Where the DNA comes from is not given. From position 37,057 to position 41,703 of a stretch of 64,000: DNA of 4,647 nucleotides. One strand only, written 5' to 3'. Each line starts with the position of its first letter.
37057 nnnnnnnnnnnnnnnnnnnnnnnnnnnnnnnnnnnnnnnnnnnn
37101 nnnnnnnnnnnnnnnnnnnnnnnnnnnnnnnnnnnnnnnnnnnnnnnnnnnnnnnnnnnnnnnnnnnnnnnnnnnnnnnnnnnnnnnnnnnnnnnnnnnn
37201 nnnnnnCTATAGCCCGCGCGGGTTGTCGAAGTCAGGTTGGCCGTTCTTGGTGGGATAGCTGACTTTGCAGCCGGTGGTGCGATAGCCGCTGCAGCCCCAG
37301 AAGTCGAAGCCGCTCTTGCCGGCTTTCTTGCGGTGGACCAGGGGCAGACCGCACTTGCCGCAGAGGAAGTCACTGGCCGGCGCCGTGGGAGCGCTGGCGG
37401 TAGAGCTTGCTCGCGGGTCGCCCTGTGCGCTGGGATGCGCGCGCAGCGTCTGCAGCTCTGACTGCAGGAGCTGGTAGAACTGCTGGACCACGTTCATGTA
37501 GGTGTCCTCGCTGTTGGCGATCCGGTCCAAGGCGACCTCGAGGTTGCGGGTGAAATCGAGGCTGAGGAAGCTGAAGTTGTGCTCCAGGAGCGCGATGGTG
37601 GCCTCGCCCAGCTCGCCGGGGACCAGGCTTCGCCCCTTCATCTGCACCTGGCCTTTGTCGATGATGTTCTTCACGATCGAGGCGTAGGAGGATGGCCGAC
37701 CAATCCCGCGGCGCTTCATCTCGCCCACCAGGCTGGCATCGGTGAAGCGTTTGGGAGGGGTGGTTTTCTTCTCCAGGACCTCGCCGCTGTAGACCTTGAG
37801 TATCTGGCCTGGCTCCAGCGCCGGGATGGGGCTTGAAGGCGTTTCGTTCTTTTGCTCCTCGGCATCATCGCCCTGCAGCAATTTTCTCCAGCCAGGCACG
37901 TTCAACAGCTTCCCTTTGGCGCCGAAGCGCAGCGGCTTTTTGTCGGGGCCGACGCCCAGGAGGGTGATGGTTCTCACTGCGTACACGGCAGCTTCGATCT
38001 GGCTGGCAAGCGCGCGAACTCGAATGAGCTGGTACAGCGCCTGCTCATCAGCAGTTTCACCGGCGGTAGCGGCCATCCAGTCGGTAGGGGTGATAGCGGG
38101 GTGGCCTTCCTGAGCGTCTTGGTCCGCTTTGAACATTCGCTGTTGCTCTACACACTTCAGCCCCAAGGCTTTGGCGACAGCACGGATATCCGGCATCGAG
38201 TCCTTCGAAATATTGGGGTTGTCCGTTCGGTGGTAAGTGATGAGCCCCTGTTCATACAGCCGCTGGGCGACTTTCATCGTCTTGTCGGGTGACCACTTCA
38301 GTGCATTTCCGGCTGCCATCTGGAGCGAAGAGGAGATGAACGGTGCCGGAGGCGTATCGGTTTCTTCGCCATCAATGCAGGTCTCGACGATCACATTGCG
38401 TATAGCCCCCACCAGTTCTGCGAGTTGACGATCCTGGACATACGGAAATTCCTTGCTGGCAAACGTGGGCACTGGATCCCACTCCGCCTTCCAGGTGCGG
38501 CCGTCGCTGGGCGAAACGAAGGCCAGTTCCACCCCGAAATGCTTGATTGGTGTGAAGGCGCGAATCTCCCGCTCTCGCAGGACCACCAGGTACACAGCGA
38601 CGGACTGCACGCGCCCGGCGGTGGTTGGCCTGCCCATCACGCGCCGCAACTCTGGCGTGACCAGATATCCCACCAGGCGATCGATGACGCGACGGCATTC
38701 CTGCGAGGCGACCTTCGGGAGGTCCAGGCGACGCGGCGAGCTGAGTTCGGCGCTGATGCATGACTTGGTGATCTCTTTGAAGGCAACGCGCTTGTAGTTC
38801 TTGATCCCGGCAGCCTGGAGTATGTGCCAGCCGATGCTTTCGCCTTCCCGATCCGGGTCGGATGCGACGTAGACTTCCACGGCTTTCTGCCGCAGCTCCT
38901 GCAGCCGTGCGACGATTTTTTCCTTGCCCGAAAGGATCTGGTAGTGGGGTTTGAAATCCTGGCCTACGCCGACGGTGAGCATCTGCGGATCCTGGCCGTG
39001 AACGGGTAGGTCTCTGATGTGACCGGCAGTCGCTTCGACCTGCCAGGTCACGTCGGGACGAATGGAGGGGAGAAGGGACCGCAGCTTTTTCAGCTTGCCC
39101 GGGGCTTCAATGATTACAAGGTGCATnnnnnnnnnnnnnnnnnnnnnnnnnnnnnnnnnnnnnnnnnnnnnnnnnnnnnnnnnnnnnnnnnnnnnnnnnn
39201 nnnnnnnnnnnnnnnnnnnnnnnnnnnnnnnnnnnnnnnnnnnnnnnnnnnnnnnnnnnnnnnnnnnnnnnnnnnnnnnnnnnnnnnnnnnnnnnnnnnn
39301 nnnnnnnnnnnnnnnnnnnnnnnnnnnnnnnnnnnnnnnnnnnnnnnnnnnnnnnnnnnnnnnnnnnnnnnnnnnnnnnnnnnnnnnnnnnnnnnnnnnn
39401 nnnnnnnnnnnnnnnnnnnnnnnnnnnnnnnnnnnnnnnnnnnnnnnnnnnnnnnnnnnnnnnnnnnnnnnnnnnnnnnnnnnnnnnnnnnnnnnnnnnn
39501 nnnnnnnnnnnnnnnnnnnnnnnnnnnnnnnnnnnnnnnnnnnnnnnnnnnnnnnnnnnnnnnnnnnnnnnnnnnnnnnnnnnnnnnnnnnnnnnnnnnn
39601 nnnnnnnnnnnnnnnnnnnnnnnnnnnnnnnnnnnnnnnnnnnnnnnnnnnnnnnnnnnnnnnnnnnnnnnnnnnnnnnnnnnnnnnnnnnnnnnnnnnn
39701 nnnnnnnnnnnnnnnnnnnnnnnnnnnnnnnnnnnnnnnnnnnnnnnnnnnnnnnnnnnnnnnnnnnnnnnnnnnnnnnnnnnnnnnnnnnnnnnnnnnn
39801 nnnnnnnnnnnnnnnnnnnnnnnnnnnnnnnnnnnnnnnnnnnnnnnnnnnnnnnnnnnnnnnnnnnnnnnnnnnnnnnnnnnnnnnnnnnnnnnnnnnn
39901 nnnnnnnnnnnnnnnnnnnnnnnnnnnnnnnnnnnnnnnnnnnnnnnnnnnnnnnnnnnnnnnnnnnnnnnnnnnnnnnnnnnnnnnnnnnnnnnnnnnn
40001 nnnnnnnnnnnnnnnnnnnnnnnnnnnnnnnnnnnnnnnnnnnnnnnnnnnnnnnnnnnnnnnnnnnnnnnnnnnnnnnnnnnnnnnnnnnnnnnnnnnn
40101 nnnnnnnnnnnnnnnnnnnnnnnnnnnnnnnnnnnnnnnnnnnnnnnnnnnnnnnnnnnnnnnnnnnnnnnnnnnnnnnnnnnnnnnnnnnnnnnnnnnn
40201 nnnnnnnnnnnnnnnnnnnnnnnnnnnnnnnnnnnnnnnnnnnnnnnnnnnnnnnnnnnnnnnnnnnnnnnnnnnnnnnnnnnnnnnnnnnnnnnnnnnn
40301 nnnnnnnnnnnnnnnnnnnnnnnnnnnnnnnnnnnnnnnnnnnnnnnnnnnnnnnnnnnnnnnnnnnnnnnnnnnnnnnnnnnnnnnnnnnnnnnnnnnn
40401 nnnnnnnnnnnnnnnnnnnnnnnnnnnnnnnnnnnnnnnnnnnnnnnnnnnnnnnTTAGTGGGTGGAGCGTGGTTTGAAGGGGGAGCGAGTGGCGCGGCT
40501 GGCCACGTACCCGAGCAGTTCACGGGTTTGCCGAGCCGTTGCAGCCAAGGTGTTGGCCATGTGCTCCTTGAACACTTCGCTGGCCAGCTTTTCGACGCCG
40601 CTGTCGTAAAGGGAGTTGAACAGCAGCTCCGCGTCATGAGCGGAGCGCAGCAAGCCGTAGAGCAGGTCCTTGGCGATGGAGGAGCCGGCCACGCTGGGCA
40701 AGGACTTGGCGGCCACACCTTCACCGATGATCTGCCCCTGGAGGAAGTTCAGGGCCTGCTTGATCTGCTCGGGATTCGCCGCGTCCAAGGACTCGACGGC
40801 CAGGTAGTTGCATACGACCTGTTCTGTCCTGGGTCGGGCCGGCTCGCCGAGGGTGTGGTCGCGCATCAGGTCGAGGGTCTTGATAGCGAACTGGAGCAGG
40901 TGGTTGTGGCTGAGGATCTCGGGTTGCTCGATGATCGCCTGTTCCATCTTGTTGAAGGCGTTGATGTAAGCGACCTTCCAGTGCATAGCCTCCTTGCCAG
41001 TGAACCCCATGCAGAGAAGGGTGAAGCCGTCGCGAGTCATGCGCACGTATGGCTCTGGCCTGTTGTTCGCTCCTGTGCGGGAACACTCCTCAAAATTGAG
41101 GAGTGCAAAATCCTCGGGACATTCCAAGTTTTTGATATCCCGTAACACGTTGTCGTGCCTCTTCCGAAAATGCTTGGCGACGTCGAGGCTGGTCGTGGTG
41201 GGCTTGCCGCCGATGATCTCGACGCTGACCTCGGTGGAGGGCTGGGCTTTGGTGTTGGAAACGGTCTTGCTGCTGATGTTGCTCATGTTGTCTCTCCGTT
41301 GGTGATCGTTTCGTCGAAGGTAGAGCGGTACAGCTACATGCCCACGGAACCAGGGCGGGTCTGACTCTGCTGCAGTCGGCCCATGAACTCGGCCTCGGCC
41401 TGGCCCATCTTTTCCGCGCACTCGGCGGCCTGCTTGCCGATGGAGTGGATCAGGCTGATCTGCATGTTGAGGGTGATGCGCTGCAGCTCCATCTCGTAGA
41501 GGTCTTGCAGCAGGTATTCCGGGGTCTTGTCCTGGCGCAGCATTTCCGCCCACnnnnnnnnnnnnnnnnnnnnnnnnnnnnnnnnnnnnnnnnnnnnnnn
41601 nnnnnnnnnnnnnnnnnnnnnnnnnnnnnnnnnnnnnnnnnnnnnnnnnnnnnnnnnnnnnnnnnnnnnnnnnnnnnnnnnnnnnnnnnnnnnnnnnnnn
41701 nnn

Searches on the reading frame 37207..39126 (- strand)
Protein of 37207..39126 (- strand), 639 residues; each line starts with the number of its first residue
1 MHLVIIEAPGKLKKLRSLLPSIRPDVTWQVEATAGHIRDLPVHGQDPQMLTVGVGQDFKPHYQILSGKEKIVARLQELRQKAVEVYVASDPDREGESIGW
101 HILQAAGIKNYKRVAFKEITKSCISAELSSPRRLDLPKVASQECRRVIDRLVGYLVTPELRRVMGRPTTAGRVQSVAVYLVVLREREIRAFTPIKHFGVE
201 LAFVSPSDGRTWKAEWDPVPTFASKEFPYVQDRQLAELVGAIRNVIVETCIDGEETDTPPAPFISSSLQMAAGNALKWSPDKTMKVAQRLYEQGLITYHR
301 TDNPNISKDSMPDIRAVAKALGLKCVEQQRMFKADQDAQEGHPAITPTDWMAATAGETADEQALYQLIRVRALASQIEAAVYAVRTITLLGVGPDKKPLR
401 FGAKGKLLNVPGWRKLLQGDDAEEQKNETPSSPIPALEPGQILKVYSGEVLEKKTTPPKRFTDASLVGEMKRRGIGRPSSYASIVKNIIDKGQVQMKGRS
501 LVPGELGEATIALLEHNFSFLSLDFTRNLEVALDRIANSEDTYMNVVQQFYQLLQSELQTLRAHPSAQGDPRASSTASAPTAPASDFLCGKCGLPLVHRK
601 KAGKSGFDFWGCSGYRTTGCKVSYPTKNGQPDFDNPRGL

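Call 98: search_protein_families(library=ncbifam, proteins=[window:37207-39126:-], max_evalue=0.00001)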
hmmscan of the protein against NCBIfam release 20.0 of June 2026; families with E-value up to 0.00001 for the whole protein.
window:37207-39126:- (639 aa): 12 families
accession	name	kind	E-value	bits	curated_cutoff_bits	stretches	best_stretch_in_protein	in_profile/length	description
TIGR01051.1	topA_bact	equivalog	9.3e-138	461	456.4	1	3-622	1-627/632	type I DNA topoisomerase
NF004966.0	PRK06319.1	equivalog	7.8e-93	312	868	1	3-560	5-579/862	DNA topoisomerase I/SWI domain fusion protein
NF006451.0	PRK08780.1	equivalog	2.3e-86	290.9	1265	1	2-559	4-574/824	DNA topoisomerase I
TIGR01054.1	rgy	equivalog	1.2e-62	211.8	471.7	1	66-554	703-1169/1172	reverse gyrase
NF005829.0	PRK07726.1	subfamily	1e-60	206.2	597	1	69-602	80-626/669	DNA topoisomerase 3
TIGR01056.1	topB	subfamily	9.5e-56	189.6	515.75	1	79-589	94-617/706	DNA topoisomerase III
TIGR01057.1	topA_arch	equivalog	3.9e-55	187.2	458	1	70-616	82-616/618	DNA topoisomerase I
NF005555.0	PRK07220.1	equivalog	2.5e-52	178.2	635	1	67-626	83-625/740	DNA topoisomerase I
NF004438.0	PRK05776.1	equivalog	6.7e-52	176.6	793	1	57-565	76-586/677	DNA topoisomerase I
NF011532.0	PRK14973.1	equivalog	1.1e-48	165.8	930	1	68-626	83-625/936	DNA topoisomerase I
NF006032.0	PRK08173.1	equivalog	2.6e-27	94.9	1058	1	75-549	89-599/863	DNA topoisomerase III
NF011313.0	PRK14724.1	equivalog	2.6e-21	75.1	1088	1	70-474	88-523/988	DNA topoisomerase III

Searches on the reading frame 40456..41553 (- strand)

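Call 8: search_protein_families(library=pfam, proteins=[window:40456-41553:-], max_evalue=0.01)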
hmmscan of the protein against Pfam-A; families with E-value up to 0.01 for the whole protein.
window:40456-41553:- (365 aa): 1 family
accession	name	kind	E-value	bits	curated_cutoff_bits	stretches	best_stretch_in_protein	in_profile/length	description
PF09669.15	Phage_pRha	-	2.1e-30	105.6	29.9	1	120-205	1-91/91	Phage regulatory protein Rha (Phage_pRha)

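Call 9: search_protein_families(library=ncbifam, proteins=[window:40456-41553:-], max_evalue=0.01)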
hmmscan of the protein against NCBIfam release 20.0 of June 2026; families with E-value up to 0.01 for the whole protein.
window:40456-41553:- (365 aa): 1 family
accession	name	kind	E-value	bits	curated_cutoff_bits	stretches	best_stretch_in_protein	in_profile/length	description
TIGR02681.1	phage_pRha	subfamily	8.7e-30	103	45.95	1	116-208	10-105/108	phage regulatory protein, Rha family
